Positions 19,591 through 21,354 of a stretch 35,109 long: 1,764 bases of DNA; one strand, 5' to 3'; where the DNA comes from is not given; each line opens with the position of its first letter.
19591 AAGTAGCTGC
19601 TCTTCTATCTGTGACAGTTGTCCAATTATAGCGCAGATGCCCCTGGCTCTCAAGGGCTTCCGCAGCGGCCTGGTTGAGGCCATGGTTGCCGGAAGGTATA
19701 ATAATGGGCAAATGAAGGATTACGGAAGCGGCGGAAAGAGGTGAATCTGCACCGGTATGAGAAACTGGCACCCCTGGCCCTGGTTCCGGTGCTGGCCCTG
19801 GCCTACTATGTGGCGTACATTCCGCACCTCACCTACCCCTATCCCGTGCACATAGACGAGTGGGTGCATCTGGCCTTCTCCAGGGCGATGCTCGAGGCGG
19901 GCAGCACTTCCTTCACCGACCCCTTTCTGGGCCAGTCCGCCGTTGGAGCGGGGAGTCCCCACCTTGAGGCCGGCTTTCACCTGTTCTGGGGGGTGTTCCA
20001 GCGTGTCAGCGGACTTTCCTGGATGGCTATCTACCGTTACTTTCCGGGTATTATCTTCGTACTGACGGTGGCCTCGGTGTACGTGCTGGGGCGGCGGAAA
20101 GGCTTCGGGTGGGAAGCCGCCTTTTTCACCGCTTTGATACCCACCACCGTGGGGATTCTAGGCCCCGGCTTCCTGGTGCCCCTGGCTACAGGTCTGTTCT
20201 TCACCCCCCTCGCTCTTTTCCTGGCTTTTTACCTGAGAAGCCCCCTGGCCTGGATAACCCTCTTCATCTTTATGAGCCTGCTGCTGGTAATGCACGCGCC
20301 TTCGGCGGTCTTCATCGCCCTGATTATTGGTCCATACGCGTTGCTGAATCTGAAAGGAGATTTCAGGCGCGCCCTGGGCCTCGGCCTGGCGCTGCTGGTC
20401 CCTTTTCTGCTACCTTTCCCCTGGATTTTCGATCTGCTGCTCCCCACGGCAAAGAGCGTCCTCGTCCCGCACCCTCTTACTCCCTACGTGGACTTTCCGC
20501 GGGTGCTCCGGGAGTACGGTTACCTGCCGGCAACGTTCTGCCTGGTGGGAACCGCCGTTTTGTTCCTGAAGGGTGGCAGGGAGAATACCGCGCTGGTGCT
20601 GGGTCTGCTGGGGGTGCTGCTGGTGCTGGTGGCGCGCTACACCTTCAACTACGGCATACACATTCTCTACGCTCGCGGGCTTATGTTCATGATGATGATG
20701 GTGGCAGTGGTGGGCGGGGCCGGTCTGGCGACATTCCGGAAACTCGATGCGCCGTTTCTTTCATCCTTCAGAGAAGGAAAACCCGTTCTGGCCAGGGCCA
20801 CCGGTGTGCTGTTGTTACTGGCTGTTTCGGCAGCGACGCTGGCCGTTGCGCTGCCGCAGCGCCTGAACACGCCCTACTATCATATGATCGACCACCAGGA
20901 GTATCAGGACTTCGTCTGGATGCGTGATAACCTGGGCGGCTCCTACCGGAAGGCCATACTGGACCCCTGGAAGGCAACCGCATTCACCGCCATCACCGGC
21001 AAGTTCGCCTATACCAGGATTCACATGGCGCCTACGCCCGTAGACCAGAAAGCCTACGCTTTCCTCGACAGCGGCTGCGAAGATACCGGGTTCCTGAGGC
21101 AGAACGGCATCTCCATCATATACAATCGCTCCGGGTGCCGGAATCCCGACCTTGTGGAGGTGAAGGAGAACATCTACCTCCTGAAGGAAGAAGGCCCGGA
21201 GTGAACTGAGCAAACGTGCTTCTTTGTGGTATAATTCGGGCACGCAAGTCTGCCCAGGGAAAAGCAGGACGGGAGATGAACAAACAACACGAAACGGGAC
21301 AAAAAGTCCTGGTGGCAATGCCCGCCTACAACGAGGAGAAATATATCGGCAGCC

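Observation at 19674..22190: GT-C-like membrane protein paired with a GtrB/CsbB-type polyprenyl-phosphate GT2: an extracytoplasmic glycosylation module without a visible flippase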

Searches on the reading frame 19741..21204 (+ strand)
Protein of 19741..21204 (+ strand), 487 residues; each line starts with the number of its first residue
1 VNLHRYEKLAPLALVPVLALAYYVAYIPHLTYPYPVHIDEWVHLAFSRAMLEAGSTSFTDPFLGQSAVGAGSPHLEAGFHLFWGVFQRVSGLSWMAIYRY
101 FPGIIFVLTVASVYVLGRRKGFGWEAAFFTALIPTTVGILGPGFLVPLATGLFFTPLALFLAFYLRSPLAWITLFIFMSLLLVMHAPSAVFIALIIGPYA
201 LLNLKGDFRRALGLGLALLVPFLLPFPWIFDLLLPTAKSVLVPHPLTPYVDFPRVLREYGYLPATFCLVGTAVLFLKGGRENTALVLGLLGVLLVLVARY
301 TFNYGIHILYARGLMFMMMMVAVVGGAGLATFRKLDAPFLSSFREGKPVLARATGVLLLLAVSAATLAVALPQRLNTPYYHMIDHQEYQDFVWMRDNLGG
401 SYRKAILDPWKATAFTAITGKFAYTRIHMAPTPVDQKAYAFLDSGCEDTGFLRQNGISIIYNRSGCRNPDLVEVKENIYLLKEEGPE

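Call 4: search_protein_families(library=pfam, proteins=[window:19741-21204:+], max_evalue=0.01)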
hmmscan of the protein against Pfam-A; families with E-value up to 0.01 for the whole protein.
window:19741-21204:+ (487 aa): 0 families

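Call 5: search_protein_families(library=ncbifam, proteins=[window:19741-21204:+], max_evalue=0.01)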
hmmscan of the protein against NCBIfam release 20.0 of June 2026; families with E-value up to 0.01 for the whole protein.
window:19741-21204:+ (487 aa): 0 families

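Call 6: find_homologous_proteins(query=window:19741-21204:+)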
Query window:19741-21204:+ (487 aa): 811 proteins with E <= 0.001 among 8000 candidates; the best 120 are listed.
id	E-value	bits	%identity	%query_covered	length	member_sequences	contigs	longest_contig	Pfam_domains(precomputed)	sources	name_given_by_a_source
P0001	0.0e+0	1093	100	100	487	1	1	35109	-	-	-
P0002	8.9e-201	686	61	99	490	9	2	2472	-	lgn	-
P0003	5.9e-194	664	60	99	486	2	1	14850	-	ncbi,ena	-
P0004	3.3e-193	661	58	99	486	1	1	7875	-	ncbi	ncbi:MAG: hypothetical protein ACE5LA_05525 [Dehalococcoidales bacterium]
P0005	6.5e-193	660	61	99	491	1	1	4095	-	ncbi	-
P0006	1.6e-192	659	58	99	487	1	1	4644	-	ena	-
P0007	3.1e-192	658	57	99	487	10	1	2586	-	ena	-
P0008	4.2e-192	658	60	99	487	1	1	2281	-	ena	-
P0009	1.2e-191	656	59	97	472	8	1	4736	-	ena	-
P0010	2.8e-191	655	59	99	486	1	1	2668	-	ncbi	-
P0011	6.4e-191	654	59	99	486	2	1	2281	-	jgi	-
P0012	1.3e-189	650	59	99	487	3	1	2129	-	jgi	-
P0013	1.3e-189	649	59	99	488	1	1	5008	-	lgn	-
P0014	7.2e-189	647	58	97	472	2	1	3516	-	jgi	-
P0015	1.4e-188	646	59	99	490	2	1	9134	-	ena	-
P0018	2.5e-188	645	58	99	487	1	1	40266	-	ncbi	-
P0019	6.2e-188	644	59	99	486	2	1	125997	-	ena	-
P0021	2.0e-187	642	60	97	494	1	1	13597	-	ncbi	ncbi:hypothetical protein ACFLTR_01365 [Chloroflexota bacterium]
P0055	7.4e-183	627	57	99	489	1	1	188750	-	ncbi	ncbi:hypothetical protein ACFLV3_00240 [Chloroflexota bacterium]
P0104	2.8e-178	612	55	99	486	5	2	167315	-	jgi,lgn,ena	-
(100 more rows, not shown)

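Call 8: find_encoding_contigs(protein=P0055, flank=8000, max_places=2)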
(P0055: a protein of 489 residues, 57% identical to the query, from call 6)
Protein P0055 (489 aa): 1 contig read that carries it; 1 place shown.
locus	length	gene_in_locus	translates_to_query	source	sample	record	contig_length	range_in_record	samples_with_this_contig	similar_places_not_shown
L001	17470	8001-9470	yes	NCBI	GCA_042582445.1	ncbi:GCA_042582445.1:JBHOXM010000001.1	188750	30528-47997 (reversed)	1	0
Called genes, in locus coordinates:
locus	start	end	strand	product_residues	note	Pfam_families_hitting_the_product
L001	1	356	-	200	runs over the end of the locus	PF00702:Hydrolase (weak), PF08645:PNK3P, PF13419:HAD_2 (faint), PF13242:Hydrolase_like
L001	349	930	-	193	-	PF13580:SIS_2, PF01380:SIS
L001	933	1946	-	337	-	PF00288:GHMP_kinases_N, PF08544:GHMP_kinases_C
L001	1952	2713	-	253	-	PF01209:Ubie_methyltran, PF13489:Methyltransf_23, PF06325:PrmA, PF07021:MetW, PF13847:Methyltransf_31, PF08241:Methyltransf_11, PF08242:Methyltransf_12, PF13649:Methyltransf_25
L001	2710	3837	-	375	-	PF13439:Glyco_transf_4, PF13579:Glyco_trans_4_4, PF20706:GT4-conflict, PF00534:Glycos_transf_1, PF13692:Glyco_trans_1_4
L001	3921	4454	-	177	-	PF14602:Hexapep_2 (faint), PF00132:Hexapep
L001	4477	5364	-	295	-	PF03065:Glyco_hydro_57 (weak), PF01522:Polysacc_deac_1, PF11959:DUF3473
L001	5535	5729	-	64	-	PF12844:HTH_19 (weak), PF01381:HTH_3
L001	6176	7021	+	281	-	PF07760:DUF1616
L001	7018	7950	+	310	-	PF01073:3Beta_HSD, PF01370:Epimerase, PF02719:Polysacc_synt_2, PF04321:RmlD_sub_bind, PF05368:NmrA, PF07993:NAD_binding_4 (faint), PF13460:NAD_binding_10, PF16363:GDP_Man_Dehyd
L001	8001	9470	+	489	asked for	-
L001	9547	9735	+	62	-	PF03966:Trm112p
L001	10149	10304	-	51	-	PF01381:HTH_3 (faint)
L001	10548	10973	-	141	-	-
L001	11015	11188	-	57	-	PF12728:HTH_17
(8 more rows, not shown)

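Call 9: find_encoding_contigs(protein=P0104, flank=8000, max_places=2)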
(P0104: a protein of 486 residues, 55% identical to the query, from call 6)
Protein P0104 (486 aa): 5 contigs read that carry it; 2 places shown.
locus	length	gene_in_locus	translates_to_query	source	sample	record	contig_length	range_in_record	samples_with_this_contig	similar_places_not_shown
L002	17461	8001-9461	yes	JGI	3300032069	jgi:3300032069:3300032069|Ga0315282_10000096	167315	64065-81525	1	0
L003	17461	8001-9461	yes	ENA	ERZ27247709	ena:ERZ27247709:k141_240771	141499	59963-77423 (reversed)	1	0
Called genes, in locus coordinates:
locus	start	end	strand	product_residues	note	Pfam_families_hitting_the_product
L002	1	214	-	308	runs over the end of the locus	PF00288:GHMP_kinases_N, PF08544:GHMP_kinases_C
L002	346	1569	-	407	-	PF13439:Glyco_transf_4, PF13579:Glyco_trans_4_4, PF00534:Glycos_transf_1, PF13692:Glyco_trans_1_4, PF13524:Glyco_trans_1_2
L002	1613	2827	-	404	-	PF00070:Pyr_redox (faint), PF01210:NAD_Gly3P_dh_N (faint), PF02558:ApbA (weak), PF02737:3HCDH_N (faint), PF03446:NAD_binding_2 (weak), PF03721:UDPG_MGDP_dh_N, PF00984:UDPG_MGDP_dh, PF03720:UDPG_MGDP_dh_C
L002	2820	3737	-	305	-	PF01073:3Beta_HSD, PF01370:Epimerase, PF02719:Polysacc_synt_2 (faint), PF04321:RmlD_sub_bind, PF16363:GDP_Man_Dehyd, PF07993:NAD_binding_4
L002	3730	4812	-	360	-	PF02350:Epimerase_2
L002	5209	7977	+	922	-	PF02516:STT3, PF22627:AglB_core-like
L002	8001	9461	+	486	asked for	-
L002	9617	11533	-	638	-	PF02730:AFOR_N, PF01314:AFOR_C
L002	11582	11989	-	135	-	-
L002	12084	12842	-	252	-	PF02596:DUF169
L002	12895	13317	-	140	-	-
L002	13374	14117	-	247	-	PF02596:DUF169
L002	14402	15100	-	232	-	-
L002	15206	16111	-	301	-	PF01545:Cation_efflux, PF16916:ZT_dimer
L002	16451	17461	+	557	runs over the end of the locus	PF18998:Flg_new_2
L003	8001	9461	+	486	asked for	-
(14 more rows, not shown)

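Call 10: find_encoding_contigs(protein=P0019, flank=8000, max_places=2)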
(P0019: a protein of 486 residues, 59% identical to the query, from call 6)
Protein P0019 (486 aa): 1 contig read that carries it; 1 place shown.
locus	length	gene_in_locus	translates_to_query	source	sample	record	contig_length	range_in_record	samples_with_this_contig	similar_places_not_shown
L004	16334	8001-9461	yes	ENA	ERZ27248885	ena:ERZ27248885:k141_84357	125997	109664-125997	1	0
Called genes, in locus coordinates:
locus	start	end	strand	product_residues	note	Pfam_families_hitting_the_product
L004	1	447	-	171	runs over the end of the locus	PF08241:Methyltransf_11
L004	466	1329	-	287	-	PF01073:3Beta_HSD (faint), PF01370:Epimerase, PF04321:RmlD_sub_bind, PF16363:GDP_Man_Dehyd, PF02719:Polysacc_synt_2, PF07993:NAD_binding_4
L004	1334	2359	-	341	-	PF01073:3Beta_HSD, PF01370:Epimerase, PF02719:Polysacc_synt_2 (faint), PF04321:RmlD_sub_bind, PF05368:NmrA (weak), PF07993:NAD_binding_4 (faint), PF13460:NAD_binding_10 (weak), PF16363:GDP_Man_Dehyd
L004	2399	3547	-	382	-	PF00070:Pyr_redox (weak), PF01266:DAO, PF07992:Pyr_redox_2 (weak), PF13738:Pyr_redox_3 (faint)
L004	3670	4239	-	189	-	PF00908:dTDP_sugar_isom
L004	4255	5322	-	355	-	PF00483:NTP_transferase, PF12804:NTP_transf_3, PF25087:GMPPB_C (weak), PF25084:LbH_EIF2B (weak), PF25087:GMPPB_C (weak)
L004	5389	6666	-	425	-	PF03446:NAD_binding_2 (weak), PF03721:UDPG_MGDP_dh_N, PF00984:UDPG_MGDP_dh, PF03720:UDPG_MGDP_dh_C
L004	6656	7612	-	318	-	PF04321:RmlD_sub_bind, PF05368:NmrA (weak), PF01073:3Beta_HSD, PF01370:Epimerase, PF02719:Polysacc_synt_2, PF13460:NAD_binding_10, PF16363:GDP_Man_Dehyd, PF07993:NAD_binding_4 (weak)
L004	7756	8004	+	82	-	-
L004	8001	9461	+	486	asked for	-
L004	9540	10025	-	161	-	PF07760:DUF1616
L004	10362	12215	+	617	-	PF01381:HTH_3, PF12844:HTH_19, PF13560:HTH_31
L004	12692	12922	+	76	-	-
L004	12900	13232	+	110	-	PF02452:PemK_toxin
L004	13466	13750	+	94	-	PF04014:MazE_antitoxin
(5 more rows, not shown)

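Call 14: search_solved_structures(query=A1, max_evalue=10, show_alignments=2)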
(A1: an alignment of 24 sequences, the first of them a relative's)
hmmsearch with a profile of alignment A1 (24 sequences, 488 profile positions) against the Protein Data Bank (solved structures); distinct sequences matched with E-value up to 10: 0.

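Call 21: find_related_loci(query=A1, collection=genome_contigs, flank=10000)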
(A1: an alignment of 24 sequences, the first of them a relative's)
Query A1 (487 aa) in genome_contigs; peptide patterns used: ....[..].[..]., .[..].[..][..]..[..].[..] (x = any residue, [..] = any of these).
117 stretches matched a pattern; 95 encode a relative of the query (tblastn E <= 1e-3); the best 80 are kept; 80 distinct loci.
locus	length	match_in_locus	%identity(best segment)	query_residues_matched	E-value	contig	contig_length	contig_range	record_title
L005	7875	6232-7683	58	1-483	0e+0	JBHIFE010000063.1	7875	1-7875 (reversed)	MAG: Dehalococcoidales bacterium isolate b1.sp3_bin.55 NODE_2728_length_7875_cov_5.547187, whole genome shotgun sequence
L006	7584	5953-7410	56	1-485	0e+0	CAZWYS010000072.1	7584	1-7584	MAG TPA_asm: uncultured Dehalococcoidaceae bacterium isolate SRP214966_co5_332 genome assembly, contig: NODE_10344_lengt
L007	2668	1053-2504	59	1-483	0e+0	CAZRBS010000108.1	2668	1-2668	MAG TPA_asm: uncultured Dehalococcoidaceae bacterium isolate SRP141376_co1_241 genome assembly, contig: NODE_56995_lengt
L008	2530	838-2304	56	1-485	0e+0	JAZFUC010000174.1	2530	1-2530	MAG: Dehalococcoidales bacterium isolate BS2bin.49 BS2bin.49_174, whole genome shotgun sequence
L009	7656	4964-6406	58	2-483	0e+0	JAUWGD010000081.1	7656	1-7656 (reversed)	MAG: Dehalococcoidales bacterium isolate CSMAG_2233 CSMAG_2233_k141_1519563_length_7656_cov_18.1167, whole genome shotgu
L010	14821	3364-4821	57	2-487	0e+0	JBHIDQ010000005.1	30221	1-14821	MAG: Dehalococcoidales bacterium isolate b3.sp3_bin.43 NODE_301_length_30221_cov_15.606975, whole genome shotgun sequenc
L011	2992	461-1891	56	4-484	0e+0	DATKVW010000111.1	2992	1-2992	MAG TPA_asm: Dehalococcoidales bacterium isolate SMAG_U14144 k141_1997581, whole genome shotgun sequence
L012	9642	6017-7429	56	14-485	3e-177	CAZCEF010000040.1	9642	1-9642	MAG TPA_asm: uncultured Dehalococcoidaceae bacterium isolate binchicken_co124_335 genome assembly, contig: NODE_5221_len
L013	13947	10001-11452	55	1-483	2e-171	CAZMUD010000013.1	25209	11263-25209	MAG TPA_asm: uncultured Dehalococcoidales bacterium isolate binchicken_co196_370 genome assembly, contig: NODE_2318_leng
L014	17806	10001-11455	54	2-487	2e-171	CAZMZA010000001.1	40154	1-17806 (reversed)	MAG TPA_asm: uncultured Dehalococcoidales bacterium isolate SRP323688_co1_27 genome assembly, contig: NODE_1831_length_4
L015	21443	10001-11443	54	2-483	7e-171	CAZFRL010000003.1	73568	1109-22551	MAG TPA_asm: uncultured Dehalococcoidales bacterium isolate binchicken_co100_466 genome assembly, contig: NODE_444_lengt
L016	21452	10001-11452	57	1-482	7e-170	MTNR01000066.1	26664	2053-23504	MAG: Dehalococcoides sp. JdFR-56 JGI24020J35080_1000573, whole genome shotgun sequence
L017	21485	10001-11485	55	1-484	3e-168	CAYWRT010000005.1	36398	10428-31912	MAG TPA_asm: uncultured Dehalococcoidaceae bacterium isolate SRP214966_co4_508 genome assembly, contig: NODE_750_length_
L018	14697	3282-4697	53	12-485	2e-167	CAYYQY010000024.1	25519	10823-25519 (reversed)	MAG TPA_asm: uncultured Dehalococcoidales bacterium isolate binchicken_co9_207 genome assembly, contig: NODE_620_length_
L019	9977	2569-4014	56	1-481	8e-167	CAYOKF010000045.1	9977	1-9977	MAG TPA_asm: uncultured Dehalococcoidaceae bacterium isolate binchicken_co334_148 genome assembly, contig: NODE_12583_le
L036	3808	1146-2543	52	14-481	2e-156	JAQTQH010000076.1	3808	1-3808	MAG: Dehalococcoidales bacterium isolate STB_135 NODE_87377_length_3808_cov_3.490084_Sandtown_B, whole genome shotgun se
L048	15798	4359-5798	47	2-483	5e-143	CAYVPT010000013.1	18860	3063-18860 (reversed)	MAG TPA_asm: uncultured Dehalococcoidaceae bacterium isolate binchicken_co34_11 genome assembly, contig: NODE_4680_lengt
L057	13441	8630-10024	48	14-483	1e-138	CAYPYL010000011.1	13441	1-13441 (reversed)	MAG TPA_asm: uncultured Dehalococcoidaceae bacterium isolate binchicken_co89_49 genome assembly, contig: NODE_8805_lengt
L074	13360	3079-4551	44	1-487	4e-117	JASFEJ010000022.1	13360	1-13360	MAG: Dehalococcoidia bacterium isolate D0606M12metaG_Bin_210 D0606M12metaG_FD_scaffold_1141_c1, whole genome shotgun seq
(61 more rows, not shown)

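Call 22: predict_structure(alignment_id=A1)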
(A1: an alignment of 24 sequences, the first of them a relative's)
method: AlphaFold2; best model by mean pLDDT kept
length: 487 residues; sequences in the alignment: 24
mean_pLDDT: 66.6   pTM: 0.67
mean pLDDT of the five models: 66.6, 64.7, 62.8, 59.2, 56.3
residues with pLDDT >= 90: 68; 70-90: 122; 50-70: 212; < 50: 85
segments of 3 or more residues with pLDDT < 50: 1-7, 32-35, 135-142, 227-255, 298-313, 335-344, 376-381, 485-487
pLDDT, mean of each block of 10 residues (from residue 1): 41 67 61 55 82 80 73 65 79 72 70 65 63 50 55 64 69 78 69 65 64 76 55 44 42 49 61 59 58 54 40 53 59 49 50 61 64 49 79 91 90 88 81 88 93 94 92 94 58
secondary structure, 60 per line:
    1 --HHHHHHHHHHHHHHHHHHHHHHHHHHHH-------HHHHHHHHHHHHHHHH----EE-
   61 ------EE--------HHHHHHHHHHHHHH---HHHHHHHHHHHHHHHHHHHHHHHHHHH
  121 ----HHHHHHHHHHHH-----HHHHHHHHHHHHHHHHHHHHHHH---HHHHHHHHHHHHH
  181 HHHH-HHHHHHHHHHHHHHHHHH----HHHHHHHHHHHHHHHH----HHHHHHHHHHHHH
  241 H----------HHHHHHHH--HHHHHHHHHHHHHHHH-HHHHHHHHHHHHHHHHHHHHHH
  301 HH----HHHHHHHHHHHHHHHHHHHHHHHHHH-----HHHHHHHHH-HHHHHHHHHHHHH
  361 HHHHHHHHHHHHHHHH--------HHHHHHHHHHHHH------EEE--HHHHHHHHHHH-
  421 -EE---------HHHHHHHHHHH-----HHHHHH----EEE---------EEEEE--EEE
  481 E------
elements in order: H3-30 H38-53 H77-90 H94-120 H125-136 H142-164 H168-184 H186-203 H208-223 H228-241 H252-259 H262-277 H279-302 H307-332 H338-346 H348-376 H385-397 E404-406 H409-419 H433-443 H449-454 E459-461 E471-475 E478-481

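Call 24: search_protein_representatives(alignment_id=A1)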
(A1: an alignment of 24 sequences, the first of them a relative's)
Query: 24 sequences, 488 profile positions. Proteins with E-value up to 0.001 (for the whole library): 779; up to 1e-10: 550; up to 1e-30: 248. The best 150 are listed.
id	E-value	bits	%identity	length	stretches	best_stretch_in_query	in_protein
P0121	2.0e-203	693.1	-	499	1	4-486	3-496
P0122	9.9e-195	664.4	-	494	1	4-485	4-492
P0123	3.2e-167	573.7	-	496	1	5-394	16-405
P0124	4.2e-167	573.3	-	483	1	1-484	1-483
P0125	1.7e-166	571.4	-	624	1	6-485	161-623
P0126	1.3e-162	558.6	-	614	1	7-486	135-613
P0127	1.1e-160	552.2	-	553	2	15-403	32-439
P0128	4.2e-159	547.0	-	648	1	12-483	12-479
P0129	6.3e-159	546.4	-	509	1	13-485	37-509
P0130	3.8e-157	540.5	-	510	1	6-486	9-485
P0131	1.8e-156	538.3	-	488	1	4-485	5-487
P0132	2.1e-149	515.0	-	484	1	9-485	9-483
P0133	3.1e-149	514.4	-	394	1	99-486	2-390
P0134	4.7e-148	510.5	-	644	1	11-485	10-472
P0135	3.1e-144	497.9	-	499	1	9-485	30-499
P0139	1.6e-136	472.4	-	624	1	7-485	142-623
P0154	2.8e-99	349.6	-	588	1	12-484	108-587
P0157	5.5e-97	342.1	-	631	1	13-484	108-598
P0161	8.8e-95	334.8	-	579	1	9-485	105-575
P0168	8.9e-87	308.4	-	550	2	10-336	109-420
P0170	5.5e-86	305.8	-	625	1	16-485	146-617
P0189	8.3e-77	275.5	-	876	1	6-484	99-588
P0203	1.4e-68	248.4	-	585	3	287-483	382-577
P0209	5.1e-65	236.6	-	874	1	11-483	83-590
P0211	2.7e-64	234.3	-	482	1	13-484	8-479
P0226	2.4e-57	211.3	-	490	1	14-486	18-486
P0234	6.6e-55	203.3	-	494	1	30-484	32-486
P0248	8.8e-51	189.7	-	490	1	36-484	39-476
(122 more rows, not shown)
